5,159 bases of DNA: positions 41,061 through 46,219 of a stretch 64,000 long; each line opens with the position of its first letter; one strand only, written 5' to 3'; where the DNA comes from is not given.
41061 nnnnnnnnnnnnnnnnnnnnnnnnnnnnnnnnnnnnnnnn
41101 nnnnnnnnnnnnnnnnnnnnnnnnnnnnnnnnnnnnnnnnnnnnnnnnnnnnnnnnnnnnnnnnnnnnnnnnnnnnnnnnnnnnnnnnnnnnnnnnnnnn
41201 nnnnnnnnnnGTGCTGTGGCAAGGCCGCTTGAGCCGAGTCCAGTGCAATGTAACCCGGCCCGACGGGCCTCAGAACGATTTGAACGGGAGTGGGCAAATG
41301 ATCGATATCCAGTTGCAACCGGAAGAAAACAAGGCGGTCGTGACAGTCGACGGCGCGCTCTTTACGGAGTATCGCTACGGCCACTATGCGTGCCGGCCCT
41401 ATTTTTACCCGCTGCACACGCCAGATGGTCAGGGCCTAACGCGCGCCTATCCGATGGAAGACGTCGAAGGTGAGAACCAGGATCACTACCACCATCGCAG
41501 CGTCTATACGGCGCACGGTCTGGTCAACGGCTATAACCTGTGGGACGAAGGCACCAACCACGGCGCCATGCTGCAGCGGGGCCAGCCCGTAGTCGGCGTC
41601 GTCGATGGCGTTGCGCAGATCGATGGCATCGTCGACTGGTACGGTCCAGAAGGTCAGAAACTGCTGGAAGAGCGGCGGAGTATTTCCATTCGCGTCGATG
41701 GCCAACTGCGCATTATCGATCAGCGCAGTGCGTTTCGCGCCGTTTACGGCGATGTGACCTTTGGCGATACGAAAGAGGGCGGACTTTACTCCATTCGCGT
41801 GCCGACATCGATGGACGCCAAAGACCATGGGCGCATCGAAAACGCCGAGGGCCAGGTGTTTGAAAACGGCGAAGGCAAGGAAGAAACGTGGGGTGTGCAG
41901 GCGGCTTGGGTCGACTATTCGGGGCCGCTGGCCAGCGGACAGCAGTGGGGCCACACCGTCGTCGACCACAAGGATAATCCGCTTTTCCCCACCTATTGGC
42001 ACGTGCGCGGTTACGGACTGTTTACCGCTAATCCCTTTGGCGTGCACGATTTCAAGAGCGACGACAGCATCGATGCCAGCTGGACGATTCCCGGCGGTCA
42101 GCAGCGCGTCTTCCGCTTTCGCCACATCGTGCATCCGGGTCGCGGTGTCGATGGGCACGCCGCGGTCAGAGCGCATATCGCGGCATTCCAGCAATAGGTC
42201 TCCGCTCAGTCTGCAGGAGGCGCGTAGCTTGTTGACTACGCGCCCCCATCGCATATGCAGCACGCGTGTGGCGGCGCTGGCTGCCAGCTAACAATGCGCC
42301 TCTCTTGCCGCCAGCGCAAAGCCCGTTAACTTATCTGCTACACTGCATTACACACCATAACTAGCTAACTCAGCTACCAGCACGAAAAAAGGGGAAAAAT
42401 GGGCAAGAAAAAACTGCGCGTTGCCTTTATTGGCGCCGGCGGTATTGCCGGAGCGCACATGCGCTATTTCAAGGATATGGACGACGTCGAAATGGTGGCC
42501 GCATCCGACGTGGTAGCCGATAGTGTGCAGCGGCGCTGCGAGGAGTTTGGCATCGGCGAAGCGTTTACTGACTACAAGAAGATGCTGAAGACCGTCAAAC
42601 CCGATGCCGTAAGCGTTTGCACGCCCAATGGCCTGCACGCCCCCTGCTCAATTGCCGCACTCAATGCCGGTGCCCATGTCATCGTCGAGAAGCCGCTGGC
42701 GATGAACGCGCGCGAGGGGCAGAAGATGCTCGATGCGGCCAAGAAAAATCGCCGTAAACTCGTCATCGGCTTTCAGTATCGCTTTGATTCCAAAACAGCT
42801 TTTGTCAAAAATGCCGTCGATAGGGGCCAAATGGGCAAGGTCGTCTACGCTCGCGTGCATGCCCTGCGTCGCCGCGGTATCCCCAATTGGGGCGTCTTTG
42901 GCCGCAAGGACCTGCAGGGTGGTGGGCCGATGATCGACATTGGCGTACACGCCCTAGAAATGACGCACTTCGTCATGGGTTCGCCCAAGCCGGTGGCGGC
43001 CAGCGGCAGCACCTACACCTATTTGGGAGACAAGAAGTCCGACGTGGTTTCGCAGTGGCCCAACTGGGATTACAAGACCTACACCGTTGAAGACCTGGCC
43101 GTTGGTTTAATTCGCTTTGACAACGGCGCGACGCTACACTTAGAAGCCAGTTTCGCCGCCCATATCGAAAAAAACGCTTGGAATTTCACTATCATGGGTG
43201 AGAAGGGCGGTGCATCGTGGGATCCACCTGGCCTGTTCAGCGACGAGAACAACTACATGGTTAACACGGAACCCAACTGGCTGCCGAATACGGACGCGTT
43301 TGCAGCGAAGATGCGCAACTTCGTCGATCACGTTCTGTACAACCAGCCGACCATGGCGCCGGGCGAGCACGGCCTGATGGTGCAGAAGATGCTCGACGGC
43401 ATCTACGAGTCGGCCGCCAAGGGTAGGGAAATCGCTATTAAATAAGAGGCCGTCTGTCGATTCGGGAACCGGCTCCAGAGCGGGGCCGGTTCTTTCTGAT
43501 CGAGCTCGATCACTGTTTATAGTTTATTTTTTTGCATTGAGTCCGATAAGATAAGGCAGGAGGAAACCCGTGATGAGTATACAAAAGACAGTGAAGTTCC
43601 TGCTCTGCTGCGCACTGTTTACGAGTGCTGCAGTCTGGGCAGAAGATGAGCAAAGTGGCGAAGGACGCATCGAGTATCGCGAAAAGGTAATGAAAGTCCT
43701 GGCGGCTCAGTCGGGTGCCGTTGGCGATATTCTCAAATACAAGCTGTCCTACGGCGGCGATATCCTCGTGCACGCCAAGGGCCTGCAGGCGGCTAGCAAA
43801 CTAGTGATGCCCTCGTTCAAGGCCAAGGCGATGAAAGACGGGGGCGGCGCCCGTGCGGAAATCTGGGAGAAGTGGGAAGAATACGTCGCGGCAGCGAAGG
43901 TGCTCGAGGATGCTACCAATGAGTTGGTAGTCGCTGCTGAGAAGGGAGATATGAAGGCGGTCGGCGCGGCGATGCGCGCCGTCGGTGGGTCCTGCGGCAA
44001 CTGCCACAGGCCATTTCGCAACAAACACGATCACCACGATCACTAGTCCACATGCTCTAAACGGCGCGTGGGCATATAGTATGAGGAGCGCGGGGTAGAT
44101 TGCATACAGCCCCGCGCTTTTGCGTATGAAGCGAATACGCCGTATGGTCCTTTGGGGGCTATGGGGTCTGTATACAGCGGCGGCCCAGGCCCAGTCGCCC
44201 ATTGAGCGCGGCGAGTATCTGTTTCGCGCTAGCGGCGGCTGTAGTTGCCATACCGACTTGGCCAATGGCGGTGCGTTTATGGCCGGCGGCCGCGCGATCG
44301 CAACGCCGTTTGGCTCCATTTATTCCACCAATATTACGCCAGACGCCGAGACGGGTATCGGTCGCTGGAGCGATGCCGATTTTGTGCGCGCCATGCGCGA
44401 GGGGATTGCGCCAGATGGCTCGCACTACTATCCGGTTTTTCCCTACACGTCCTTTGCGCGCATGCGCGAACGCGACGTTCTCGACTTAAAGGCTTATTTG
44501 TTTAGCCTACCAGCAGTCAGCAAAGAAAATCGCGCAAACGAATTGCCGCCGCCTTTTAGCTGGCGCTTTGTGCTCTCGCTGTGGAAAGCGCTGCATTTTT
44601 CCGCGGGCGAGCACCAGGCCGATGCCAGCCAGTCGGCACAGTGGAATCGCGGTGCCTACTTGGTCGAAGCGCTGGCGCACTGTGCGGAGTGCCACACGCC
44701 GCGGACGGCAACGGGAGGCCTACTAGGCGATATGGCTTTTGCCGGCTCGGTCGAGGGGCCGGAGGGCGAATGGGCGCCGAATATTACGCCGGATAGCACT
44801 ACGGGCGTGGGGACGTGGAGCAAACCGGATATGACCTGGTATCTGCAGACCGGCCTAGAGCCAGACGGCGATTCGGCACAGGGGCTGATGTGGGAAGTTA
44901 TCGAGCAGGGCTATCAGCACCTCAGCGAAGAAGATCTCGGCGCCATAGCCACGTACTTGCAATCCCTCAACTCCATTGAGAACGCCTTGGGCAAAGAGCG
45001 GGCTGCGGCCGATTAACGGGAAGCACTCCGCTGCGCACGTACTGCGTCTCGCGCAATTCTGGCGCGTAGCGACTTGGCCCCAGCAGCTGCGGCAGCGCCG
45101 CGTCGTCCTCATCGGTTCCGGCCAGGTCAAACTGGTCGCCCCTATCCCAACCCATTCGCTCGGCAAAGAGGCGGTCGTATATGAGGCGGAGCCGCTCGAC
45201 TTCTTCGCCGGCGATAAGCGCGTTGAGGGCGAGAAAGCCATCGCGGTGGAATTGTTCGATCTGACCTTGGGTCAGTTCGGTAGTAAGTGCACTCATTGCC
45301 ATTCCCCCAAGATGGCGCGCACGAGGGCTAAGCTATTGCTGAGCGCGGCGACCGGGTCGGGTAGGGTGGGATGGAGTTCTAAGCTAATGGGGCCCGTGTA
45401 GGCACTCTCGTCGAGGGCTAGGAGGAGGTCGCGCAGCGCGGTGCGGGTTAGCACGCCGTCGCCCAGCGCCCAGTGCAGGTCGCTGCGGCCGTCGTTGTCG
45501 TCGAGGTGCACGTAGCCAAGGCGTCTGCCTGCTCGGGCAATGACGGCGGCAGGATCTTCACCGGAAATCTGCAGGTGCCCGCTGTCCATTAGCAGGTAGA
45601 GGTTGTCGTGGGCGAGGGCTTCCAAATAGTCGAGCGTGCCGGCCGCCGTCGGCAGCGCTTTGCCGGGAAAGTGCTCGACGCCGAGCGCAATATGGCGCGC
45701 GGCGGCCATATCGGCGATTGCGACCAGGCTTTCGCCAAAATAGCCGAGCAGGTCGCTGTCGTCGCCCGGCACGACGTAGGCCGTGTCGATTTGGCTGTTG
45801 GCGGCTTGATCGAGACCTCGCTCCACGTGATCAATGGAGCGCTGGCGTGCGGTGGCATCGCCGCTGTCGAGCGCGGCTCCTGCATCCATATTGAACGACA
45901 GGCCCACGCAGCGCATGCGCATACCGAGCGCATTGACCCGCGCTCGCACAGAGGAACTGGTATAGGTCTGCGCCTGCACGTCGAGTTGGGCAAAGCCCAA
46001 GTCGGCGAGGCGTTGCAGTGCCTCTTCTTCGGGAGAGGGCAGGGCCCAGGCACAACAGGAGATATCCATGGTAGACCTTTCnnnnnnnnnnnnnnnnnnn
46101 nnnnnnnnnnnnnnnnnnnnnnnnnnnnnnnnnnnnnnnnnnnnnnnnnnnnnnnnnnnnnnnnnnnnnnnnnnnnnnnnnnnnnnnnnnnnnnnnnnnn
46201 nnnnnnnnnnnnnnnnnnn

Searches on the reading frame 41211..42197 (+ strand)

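Call 33: search_protein_families(library=pfam, proteins=[window:41211-42197:+], max_evalue=0.00001)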
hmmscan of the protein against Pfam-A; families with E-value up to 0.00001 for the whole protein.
window:41211-42197:+ (328 aa): 1 family
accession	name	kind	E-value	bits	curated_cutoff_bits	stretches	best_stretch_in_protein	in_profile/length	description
PF14100.11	DUF6807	-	3.5e-60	204.3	27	1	43-312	3-260/270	Family of unknown function (DUF6807)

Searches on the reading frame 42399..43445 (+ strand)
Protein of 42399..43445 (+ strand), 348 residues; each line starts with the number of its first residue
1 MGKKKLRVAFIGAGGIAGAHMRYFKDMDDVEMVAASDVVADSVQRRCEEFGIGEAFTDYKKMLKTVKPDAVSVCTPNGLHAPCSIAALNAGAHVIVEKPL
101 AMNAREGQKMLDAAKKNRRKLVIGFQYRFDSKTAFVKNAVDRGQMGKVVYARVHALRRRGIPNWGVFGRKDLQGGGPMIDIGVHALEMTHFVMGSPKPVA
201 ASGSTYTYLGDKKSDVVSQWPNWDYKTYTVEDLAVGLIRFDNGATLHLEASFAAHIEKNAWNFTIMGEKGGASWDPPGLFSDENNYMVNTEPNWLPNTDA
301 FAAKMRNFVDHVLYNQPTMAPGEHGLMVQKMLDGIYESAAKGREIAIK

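Call 32: search_protein_families(library=ncbifam, proteins=[window:42399-43445:+], max_evalue=0.00001)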
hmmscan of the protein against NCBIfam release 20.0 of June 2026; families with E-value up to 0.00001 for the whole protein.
window:42399-43445:+ (348 aa): 9 families
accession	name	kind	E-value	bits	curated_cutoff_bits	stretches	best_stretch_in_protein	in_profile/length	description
TIGR04380.1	myo_inos_iolG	equivalog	7.9e-41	140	355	1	5-345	1-329/330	inositol 2-dehydrogenase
NF052479.1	LevoglcsnDh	equivalog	1.8e-35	122.4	650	1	4-272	2-287/386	levoglucosan dehydrogenase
NF040723.1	UDP-GlcNAcDh_Arch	equivalog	8.3e-35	120.8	450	1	6-196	1-180/302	UDP-N-acetylglucosamine 3-dehydrogenase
NF041392.1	XylDh_Gfo6_Halo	equivalog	4.7e-22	78.2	350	1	32-346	47-349/350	D-xylose 1-dehydrogenase Gfo6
NF052679.1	InsChiInosDhIolG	equivalog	1.6e-18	66.8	540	1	6-151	3-151/343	bifunctional inositol 2-dehydrogenase/D-chiro-inositol 1-dehydrogenase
NF008607.0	PRK11579.1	subfamily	2.6e-16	59.6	330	1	5-199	4-195/346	oxidoreductase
NF058561.1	BT_2158_fam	equivalog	3.3e-16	58.9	750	1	5-161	35-188/487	glycoside 3-dehydrogenase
NF007574.0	PRK10206.1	equivalog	2.1e-10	40.2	352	1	54-200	52-194/345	oxidoreductase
NF058563.1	BT_2159_fam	equivalog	6.5e-06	25.4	650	1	7-194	2-184/350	disaccharide 3-dehydrogenase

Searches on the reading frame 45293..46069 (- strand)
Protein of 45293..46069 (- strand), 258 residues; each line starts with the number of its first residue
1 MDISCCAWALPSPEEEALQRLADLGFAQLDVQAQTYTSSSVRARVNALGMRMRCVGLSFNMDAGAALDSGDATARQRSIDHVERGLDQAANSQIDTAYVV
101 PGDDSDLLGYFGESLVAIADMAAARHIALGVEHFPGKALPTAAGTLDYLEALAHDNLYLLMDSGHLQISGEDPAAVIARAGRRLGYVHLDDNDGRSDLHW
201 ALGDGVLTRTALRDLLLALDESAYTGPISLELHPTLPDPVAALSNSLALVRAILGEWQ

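Call 33: search_protein_families(library=pfam, proteins=[window:45293-46069:-], max_evalue=0.00001)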
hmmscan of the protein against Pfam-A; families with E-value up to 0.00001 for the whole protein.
window:45293-46069:- (258 aa): 1 family
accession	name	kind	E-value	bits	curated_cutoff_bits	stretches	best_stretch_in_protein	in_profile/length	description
PF01261.30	AP_endonuc_2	-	1.6e-24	87.4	31.1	1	19-241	2-237/249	Xylose isomerase-like TIM barrel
